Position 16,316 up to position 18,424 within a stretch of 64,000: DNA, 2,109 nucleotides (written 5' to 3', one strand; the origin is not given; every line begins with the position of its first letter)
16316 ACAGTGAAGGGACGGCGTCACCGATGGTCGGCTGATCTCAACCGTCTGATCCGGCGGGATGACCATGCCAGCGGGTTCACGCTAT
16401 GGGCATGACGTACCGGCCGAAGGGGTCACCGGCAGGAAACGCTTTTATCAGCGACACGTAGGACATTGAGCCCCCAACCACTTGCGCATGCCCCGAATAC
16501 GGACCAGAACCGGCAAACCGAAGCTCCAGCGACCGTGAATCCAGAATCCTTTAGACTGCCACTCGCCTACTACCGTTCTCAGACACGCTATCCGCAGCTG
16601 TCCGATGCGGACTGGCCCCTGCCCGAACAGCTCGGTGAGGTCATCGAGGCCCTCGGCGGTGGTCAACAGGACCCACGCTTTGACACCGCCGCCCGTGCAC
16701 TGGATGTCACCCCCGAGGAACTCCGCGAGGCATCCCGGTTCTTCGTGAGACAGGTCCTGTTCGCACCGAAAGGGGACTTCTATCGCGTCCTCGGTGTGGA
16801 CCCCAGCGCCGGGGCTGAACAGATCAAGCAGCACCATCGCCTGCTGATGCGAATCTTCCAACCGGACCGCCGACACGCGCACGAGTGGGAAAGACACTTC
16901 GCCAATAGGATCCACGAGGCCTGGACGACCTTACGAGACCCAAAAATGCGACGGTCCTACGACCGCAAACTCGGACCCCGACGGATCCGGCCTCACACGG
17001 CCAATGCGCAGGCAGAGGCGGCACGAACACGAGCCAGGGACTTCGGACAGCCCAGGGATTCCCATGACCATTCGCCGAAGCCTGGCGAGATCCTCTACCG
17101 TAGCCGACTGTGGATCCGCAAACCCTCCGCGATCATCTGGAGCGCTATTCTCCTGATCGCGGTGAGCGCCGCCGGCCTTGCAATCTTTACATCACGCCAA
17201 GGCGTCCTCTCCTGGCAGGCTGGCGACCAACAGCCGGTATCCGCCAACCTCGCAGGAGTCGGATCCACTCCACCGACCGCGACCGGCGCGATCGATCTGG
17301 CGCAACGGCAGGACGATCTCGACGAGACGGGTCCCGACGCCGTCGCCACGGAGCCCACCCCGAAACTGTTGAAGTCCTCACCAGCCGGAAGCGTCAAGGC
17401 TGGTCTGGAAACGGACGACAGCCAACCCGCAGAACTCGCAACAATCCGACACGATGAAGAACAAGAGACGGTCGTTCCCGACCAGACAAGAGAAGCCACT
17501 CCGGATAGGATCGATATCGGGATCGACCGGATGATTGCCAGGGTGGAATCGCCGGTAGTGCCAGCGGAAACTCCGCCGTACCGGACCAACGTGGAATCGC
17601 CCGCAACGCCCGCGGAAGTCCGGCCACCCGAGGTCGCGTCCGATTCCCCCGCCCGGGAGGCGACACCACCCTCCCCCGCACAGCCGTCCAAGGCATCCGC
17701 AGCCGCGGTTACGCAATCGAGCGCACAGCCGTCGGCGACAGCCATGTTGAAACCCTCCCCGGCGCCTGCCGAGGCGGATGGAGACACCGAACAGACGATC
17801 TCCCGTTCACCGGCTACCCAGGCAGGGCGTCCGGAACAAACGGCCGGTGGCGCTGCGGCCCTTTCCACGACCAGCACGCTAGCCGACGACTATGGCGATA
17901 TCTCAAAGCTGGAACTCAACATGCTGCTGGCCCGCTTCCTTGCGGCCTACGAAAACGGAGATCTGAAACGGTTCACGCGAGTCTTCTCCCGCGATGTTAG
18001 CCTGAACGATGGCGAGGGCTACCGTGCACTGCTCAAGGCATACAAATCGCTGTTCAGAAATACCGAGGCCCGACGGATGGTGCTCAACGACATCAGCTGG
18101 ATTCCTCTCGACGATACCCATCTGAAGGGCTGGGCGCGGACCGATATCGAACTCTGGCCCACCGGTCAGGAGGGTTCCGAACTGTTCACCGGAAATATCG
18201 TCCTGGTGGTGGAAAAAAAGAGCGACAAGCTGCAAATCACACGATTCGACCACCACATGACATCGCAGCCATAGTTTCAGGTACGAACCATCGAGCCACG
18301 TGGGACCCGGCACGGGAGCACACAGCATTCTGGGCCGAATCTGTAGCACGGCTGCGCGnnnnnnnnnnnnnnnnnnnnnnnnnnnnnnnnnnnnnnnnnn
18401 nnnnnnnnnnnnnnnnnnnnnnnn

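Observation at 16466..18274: Membrane-anchored J-like protein with HPD replaced by QPD and a C-terminal NTF2-like domain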

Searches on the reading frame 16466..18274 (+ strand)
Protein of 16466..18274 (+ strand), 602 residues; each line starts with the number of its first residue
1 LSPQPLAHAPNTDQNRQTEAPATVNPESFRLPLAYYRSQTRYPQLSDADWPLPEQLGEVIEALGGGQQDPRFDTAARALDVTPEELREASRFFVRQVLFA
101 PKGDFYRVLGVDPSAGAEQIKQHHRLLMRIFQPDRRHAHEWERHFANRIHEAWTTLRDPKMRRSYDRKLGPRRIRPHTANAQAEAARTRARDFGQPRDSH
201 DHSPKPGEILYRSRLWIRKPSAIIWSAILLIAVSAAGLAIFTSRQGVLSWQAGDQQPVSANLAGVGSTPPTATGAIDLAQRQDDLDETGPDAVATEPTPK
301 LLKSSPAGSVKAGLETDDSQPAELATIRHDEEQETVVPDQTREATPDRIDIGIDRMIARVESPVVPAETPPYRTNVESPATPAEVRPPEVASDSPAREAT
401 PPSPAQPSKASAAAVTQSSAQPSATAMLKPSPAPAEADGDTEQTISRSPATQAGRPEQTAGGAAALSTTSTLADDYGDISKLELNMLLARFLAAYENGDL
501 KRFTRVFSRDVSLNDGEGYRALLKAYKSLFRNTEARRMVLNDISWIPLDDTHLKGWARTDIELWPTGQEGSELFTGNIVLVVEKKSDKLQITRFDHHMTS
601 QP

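Call 3: search_protein_families(library=pfam, proteins=[window:16466-18274:+], max_evalue=1)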
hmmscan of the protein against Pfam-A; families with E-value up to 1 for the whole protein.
window:16466-18274:+ (602 aa): 3 families
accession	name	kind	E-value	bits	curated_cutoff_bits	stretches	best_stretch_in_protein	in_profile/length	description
PF00226.36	DnaJ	-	4.7e-12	46.3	27.8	1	104-166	1-63/63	DnaJ domain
PF12680.13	SnoaL_2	-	0.013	16.5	27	1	489-543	2-60/102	SnoaL-like domain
PF13474.12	SnoaL_3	-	0.062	14.1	22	1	486-560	3-80/121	SnoaL-like domain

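Call 4: search_protein_families(library=ncbifam, proteins=[window:16466-18274:+], max_evalue=1)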
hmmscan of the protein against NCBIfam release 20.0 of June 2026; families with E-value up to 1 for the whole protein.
window:16466-18274:+ (602 aa): 15 families
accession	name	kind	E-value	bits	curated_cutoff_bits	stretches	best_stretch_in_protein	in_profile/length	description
TIGR02349.1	DnaJ_bact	equivalog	2.1e-10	40.5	377.2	1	104-193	1-89/354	molecular chaperone DnaJ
NF037946.1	terminal_TopJ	equivalog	3.5e-09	35.7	300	1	101-167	3-68/810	terminal organelle assembly protein TopJ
NF010892.0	PRK14299.1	equivalog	7.8e-09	35.2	392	1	102-167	3-67/291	chaperone protein DnaJ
NF008035.0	PRK10767.1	subfamily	1.5e-07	30.8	338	1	102-167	3-68/374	molecular chaperone DnaJ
TIGR03835.1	termin_org_DnaJ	equivalog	2.3e-07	29.6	512.25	1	102-167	1-65/871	terminal organelle assembly protein TopJ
NF010885.0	PRK14292.1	equivalog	2.5e-07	30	585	1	104-167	3-65/371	chaperone protein DnaJ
NF007618.0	PRK10266.1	equivalog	1.2e-06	28.3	403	1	104-180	5-79/306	curved DNA-binding protein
NF010872.0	PRK14279.1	equivalog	2.1e-06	27.1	556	1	104-167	10-73/394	molecular chaperone DnaJ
NF010894.0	PRK14301.1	equivalog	5.5e-06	25.6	548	1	103-167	4-68/373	chaperone protein DnaJ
NF010871.0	PRK14278.1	equivalog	9.3e-06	24.7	502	1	104-167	4-66/378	molecular chaperone DnaJ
NF010874.0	PRK14281.1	equivalog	1.4e-05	24.4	619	1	102-167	2-67/397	chaperone protein DnaJ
NF050028.1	CldAdptActJ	equivalog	0.001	19.5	150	1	105-166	4-70/93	cold adaptation protein ActJcold adaptation protein ActJ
TIGR02246.1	TIGR02246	subfamily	0.053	13.5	33.95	0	486-514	8-36/128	SgcJ/EcaC family oxidoreductase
NF006948.0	PRK09430.1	equivalog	0.11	12.1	162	1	104-135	201-232/267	co-chaperone DjlA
TIGR02957.1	SigX4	subfamily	0.11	11.6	323.25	1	480-521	162-204/281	RNA polymerase sigma-70 factor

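Call 5: find_homologous_proteins(query=window:16466-18274:+, max_evalue=0.001)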
Query window:16466-18274:+ (602 aa): 5 proteins with E <= 0.001 among 8000 candidates.
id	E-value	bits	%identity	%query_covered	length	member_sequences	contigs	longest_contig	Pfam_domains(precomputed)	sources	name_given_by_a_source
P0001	0.0e+0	1292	100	96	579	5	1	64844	PF00226.37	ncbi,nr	ncbi:MAG: DnaJ domain-containing protein [Gammaproteobacteria bacterium]|nr:DnaJ domain-containing p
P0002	0.0e+0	1186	87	100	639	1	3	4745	PF00226.37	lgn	-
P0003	1.3e-19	89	39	19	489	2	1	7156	PF12680.14,PF00226.37,PF14534.13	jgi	-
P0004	6.1e-10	57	46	13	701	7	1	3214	PF00226.37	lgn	-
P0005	6.1e-5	40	33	18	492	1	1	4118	PF00226.37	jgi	jgi:hypothetical protein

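Call 8: list_cluster_members(proteins=[P0001, P0002])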
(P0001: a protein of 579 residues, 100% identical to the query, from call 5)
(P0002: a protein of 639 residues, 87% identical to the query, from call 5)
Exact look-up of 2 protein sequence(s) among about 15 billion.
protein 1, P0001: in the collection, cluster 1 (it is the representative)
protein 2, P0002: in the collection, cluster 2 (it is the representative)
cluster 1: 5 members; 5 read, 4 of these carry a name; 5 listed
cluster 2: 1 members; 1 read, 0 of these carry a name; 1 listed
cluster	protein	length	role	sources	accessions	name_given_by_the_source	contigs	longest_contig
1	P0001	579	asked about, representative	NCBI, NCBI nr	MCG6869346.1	MAG: DnaJ domain-containing protein [Gammaproteobacteria bacterium] | DnaJ domain-containing protein [Gammaproteobacteria bacterium]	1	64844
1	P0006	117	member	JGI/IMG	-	hypothetical protein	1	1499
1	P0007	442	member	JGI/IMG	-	ketosteroid isomerase-like protein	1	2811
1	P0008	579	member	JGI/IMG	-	ketosteroid isomerase-like protein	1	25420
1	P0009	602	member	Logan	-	-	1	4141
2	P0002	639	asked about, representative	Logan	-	-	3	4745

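Call 11: find_encoding_contigs(protein=P0001, flank=10000, max_places=4)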
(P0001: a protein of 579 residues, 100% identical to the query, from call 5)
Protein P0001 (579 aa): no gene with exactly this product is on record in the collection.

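Call 12: find_encoding_contigs(protein=P0002, flank=10000, max_places=4)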
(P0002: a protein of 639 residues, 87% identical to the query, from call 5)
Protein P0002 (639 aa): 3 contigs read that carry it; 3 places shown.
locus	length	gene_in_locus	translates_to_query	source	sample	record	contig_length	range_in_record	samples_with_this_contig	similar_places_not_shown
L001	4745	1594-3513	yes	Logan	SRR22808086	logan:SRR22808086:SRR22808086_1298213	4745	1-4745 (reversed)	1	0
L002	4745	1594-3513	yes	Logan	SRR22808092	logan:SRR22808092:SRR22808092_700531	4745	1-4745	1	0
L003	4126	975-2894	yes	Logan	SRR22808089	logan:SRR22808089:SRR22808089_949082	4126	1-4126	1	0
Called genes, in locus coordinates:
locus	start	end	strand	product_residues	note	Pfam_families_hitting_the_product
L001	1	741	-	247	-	?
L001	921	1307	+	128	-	PF04430:DUF498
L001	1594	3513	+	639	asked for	PF00226:DnaJ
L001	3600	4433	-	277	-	PF19567:CpsB_CapC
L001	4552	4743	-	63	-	?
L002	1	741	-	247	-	?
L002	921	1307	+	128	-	PF04430:DUF498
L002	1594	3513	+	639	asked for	PF00226:DnaJ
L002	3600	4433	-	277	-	PF19567:CpsB_CapC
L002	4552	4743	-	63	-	?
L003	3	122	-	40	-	?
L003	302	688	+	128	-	PF04430:DUF498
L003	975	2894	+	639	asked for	PF00226:DnaJ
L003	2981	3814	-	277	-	PF19567:CpsB_CapC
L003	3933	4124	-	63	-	?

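Call 13: find_encoding_contigs(protein=P0003, flank=10000, max_places=4)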
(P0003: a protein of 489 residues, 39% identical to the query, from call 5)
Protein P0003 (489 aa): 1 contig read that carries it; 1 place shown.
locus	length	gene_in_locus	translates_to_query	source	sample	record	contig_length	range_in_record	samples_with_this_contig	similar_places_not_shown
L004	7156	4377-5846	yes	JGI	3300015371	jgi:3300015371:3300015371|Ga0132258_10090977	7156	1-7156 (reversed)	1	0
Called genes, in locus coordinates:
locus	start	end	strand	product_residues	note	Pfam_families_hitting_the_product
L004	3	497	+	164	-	?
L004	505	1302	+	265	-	PF19567:CpsB_CapC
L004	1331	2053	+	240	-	PF02563:Poly_export, PF10531:SLBB, PF22461:SLBB_2 (weak)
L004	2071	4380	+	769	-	PF02706:Wzz, PF13807:GNVR, PF01656:CbiA (weak), PF10609:ParA, PF13614:AAA_31 (weak)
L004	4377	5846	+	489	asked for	PF00226:DnaJ, PF12680:SnoaL_2 (weak), PF14534:DUF4440 (weak)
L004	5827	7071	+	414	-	-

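Call 14: find_encoding_contigs(protein=P0009, flank=10000, max_places=6)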
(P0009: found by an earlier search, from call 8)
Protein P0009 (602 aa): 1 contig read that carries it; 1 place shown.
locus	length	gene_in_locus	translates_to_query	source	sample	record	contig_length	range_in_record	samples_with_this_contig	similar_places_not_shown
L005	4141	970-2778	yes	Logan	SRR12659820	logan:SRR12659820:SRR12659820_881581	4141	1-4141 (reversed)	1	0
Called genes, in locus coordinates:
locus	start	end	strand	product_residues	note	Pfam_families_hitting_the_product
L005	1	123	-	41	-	?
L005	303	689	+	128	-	PF04430:DUF498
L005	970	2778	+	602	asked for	PF00226:DnaJ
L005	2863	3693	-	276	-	PF19567:CpsB_CapC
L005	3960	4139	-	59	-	?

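Call 15: find_encoding_contigs(protein=P0004, flank=10000, max_places=4)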
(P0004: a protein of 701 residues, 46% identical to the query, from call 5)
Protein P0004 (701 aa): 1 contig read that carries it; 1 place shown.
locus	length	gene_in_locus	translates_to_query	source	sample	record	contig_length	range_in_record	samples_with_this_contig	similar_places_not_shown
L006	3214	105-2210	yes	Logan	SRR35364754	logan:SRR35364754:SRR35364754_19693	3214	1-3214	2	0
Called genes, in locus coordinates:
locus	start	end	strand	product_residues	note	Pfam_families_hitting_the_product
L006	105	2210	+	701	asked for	PF00226:DnaJ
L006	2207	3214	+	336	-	?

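Call 16: find_encoding_contigs(protein=P0005, flank=10000, max_places=4)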
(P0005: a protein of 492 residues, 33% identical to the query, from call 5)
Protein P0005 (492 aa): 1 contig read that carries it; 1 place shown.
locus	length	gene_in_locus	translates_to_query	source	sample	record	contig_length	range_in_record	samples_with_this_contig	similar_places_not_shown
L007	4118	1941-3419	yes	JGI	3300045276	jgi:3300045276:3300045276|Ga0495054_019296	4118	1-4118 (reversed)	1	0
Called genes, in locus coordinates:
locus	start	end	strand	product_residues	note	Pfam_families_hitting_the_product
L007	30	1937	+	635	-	PF13807:GNVR, PF01656:CbiA, PF10609:ParA, PF13614:AAA_31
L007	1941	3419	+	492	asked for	PF00226:DnaJ (weak)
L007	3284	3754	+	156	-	PF20741:GKRP-like_C (weak)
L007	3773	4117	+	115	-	?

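Call 29: find_related_loci(query=A3, collection=genome_contigs, flank=10000)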
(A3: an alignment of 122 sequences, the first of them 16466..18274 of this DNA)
Query A3 (602 aa) in genome_contigs; peptide patterns used: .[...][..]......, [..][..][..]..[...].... (x = any residue, [..] = any of these).
289 stretches matched a pattern; 86 encode a relative of the query (tblastn E <= 1e-3); the best 80 are kept; 80 distinct loci.
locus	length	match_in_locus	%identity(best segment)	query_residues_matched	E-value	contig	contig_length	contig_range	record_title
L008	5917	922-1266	45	51-168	3e-23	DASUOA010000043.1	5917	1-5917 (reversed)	MAG TPA_asm: Arenimonas sp. isolate SMAG_U1616 k141_104393, whole genome shotgun sequence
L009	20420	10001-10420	38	23-168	8e-23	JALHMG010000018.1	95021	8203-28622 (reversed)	MAG: Lysobacterales bacterium isolate Bin_30_3_3 c_000000001412, whole genome shotgun sequence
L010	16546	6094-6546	38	12-169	8e-23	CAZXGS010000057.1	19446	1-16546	MAG TPA_asm: uncultured Gammaproteobacteria bacterium isolate SRP263991_co5_119 genome assembly, contig: NODE_5518_lengt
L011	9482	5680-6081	41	28-166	1e-22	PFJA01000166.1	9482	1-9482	MAG: Lysobacterales bacterium CG_4_10_14_3_um_filter_64_11 CG_4_10_14_3_um_filter_scaffold_5538_c, whole genome shotgun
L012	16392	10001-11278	41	51-596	7e-22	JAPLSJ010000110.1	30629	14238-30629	MAG: Arenimonas sp. isolate LacPavin_0920_WC90_MAG_70_12 LacPavin_0920_WC90_scaffold_378833, whole genome shotgun sequen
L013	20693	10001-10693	33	15-270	1e-21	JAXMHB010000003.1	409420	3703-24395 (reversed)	MAG: Lysobacterales bacterium isolate STL-PRO128 C2.36.fa-3, whole genome shotgun sequence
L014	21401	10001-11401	25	88-550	8e-22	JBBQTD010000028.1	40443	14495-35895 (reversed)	MAG: Lysobacterales bacterium isolate Co_metawrap_1805 Cmw_1805_k141_3074998_length_40443_cov_13.9974, whole genome shot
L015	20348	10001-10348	44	51-169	6e-22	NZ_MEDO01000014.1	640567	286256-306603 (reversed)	MAG: Arenimonas sp. SCN 70-307 ABS41_C0014, whole genome shotgun sequence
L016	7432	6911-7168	54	82-168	1e-21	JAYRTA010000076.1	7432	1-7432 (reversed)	MAG: Arenimonas sp. isolate NJ_NJASGE1bin.27 NODE_5575_length_7432_cov_1.665708, whole genome shotgun sequence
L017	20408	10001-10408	40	27-168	2e-21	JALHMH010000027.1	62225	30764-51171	MAG: Lysobacterales bacterium isolate Bin_30_4_2 c_000000002540, whole genome shotgun sequence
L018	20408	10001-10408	38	29-169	3e-21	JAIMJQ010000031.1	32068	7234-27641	MAG: Xanthomonas sp. isolate GA_180221_E-1-1-MAG-65_12 NODE_296_length_32085_cov_7.272682, whole genome shotgun sequence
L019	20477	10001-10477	36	29-180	4e-21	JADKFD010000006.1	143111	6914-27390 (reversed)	MAG: Rhodanobacteraceae bacterium isolate Rand_18-Q3-R56-63_BATAC.88 tig00004020-10-1436150, whole genome shotgun sequen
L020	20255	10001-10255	51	85-170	4e-21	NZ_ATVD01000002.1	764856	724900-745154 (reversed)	Arenimonas oryziterrae DSM 21050 = YC6267 strain DSM 21050 G467DRAFT_scaffold00002.2_C, whole genome shotgun sequence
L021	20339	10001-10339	43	52-166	4e-21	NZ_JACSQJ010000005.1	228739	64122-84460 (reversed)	Luteimonas colneyensis strain Sa2BVA3 NODE_5_length_228739_cov_26.653729, whole genome shotgun sequence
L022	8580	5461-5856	38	33-168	3e-21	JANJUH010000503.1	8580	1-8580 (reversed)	MAG: Lysobacterales bacterium isolate RX3_metabat.bin.54 RX3_k141_495231, whole genome shotgun sequence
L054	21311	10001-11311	38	51-596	2e-16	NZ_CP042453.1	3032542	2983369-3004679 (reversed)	Arenimonas daejeonensis strain KACC 14631 chromosome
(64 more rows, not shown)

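Call 33: search_protein_families(library=pfam, proteins=[L054:3248-4720:+, L054:5028-5672:+, L054:5820-6776:+, L054:6749-7540:+, L054:7562-9853:+, L054:9872-11323:+, L054:11354-12382:+, L054:13782-15149:+, L054:15139-16416:+, L004:5827-7071:+], max_evalue=0.01)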
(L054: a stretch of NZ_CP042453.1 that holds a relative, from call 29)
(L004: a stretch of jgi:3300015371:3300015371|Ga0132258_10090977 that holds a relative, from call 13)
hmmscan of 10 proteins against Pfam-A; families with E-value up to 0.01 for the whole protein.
L054:3248-4720:+ (490 aa): 5 families
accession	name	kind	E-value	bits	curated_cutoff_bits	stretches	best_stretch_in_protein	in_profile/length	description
PF01050.24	MannoseP_isomer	-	4.3e-59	198.2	23.6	1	369-483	2-116/116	Mannose-6-phosphate isomerase C-terminal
PF00483.29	NTP_transferase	-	8.2e-59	199.6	21.2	1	6-304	2-243/245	Nucleotidyl transferase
PF22640.1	ManC_GMP_beta-helix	-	2.6e-14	53.3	27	1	312-365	2-55/55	MannoseP isomerase/GMP-like beta-helix domain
PF07883.17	Cupin_2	-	1.4e-11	44.3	27.2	1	400-467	3-69/70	Cupin domain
PF19523.4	DUF6053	-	0.003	17.6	26.5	0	163-188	1-33/34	Family of unknown function (DUF6053)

L054:5028-5672:+ (214 aa): 1 family
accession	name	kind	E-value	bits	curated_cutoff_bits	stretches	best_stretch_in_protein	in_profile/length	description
PF00953.26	Glycos_transf_4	-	1.9e-36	125.9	27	1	28-188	3-159/160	Glycosyl transferase family 4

L054:5820-6776:+ (318 aa): 1 family
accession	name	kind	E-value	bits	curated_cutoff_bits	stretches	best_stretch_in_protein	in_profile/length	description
PF19567.5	CpsB_CapC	-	5.8e-48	163.8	27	1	54-286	1-233/234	Capsular polysaccharide synthesis, CpsB/CapC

L054:6749-7540:+ (263 aa): 3 families
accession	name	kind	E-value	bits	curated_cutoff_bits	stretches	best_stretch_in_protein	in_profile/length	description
PF02563.21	Poly_export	-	3.4e-23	82.1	28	1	81-153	5-76/77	Polysaccharide biosynthesis/export protein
PF10531.15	SLBB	-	3.9e-09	36.6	27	1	161-211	2-52/55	SLBB domain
PF22461.2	SLBB_2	-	6.6e-08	33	27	1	159-238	1-79/79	SLBB domain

L054:7562-9853:+ (763 aa): 6 families
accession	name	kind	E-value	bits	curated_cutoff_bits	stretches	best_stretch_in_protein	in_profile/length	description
PF13807.11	GNVR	-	8.9e-14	51.6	27.7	1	424-494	9-79/82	G-rich domain on putative tyrosine kinase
PF13614.12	AAA_31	-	4.5e-12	46.7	27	1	573-689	14-137/177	AAA domain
PF02706.20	Wzz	-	7e-11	42.7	25.5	1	49-142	1-91/91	Chain length determinant protein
PF01656.29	CbiA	-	1.2e-08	35.3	25.4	1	565-735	3-86/125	CobQ/CobB/MinD/ParA nucleotide binding domain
PF10609.15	ParA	-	9.3e-07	29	27.1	1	560-693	3-135/246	NUBPL iron-transfer P-loop NTPase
PF09140.17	MipZ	-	0.0029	17.4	20.7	1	572-609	12-49/262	ATPase MipZ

L054:9872-11323:+ (483 aa): 4 families
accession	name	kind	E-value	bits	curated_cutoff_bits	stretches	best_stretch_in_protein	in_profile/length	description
PF00226.36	DnaJ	-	1.1e-10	41.9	27.8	1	95-156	1-63/63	DnaJ domain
PF14534.12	DUF4440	-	6.5e-05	23.8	25.2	1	373-457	4-91/107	Domain of unknown function (DUF4440)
PF12680.13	SnoaL_2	-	0.00022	22.2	27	1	375-466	2-94/102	SnoaL-like domain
PF13577.12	SnoaL_4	-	0.0014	19.1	24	1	367-478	6-125/126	SnoaL-like domain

L054:11354-12382:+ (342 aa): 2 families
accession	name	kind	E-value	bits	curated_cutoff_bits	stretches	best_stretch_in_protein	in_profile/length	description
PF14559.12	TPR_19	-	0.00016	22.4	25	1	84-138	3-57/68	Tetratricopeptide repeat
PF13432.12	TPR_16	-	0.0029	18.4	32.7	1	55-105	14-64/65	Tetratricopeptide repeat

L054:13782-15149:+ (455 aa): 3 families
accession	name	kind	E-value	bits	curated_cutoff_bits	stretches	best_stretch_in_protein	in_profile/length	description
PF04932.20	Wzy_C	-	5.9e-16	59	31.7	1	236-373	3-148/149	O-Antigen ligase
PF13425.11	O-antigen_lig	-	0.00036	19.9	31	1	124-294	104-266/462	O-antigen ligase like membrane protein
PF04973.17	NMN_transporter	-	0.0071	16.8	27.3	0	361-390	146-175/175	Nicotinamide mononucleotide transporter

L054:15139-16416:+ (425 aa): 3 families
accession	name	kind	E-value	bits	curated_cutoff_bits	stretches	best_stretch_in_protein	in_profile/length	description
PF03721.20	UDPG_MGDP_dh_N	-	1.8e-29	103.1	27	1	8-180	2-180/187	UDP-glucose/GDP-mannose dehydrogenase family, NAD binding domain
PF00984.24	UDPG_MGDP_dh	-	4.6e-24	84.8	25.4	1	203-291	2-93/94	UDP-glucose/GDP-mannose dehydrogenase family, central domain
PF03720.21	UDPG_MGDP_dh_C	-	2.9e-21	76.2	30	1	318-416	1-101/103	UDP-glucose/GDP-mannose dehydrogenase family, UDP binding domain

L004:5827-7071:+ (414 aa): 2 families
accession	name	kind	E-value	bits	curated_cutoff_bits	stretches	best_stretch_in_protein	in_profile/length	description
PF14559.12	TPR_19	-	0.00026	21.7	25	1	102-158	3-60/68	Tetratricopeptide repeat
PF07719.23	TPR_2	-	0.0048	17.4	27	0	92-123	3-34/34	Tetratricopeptide repeat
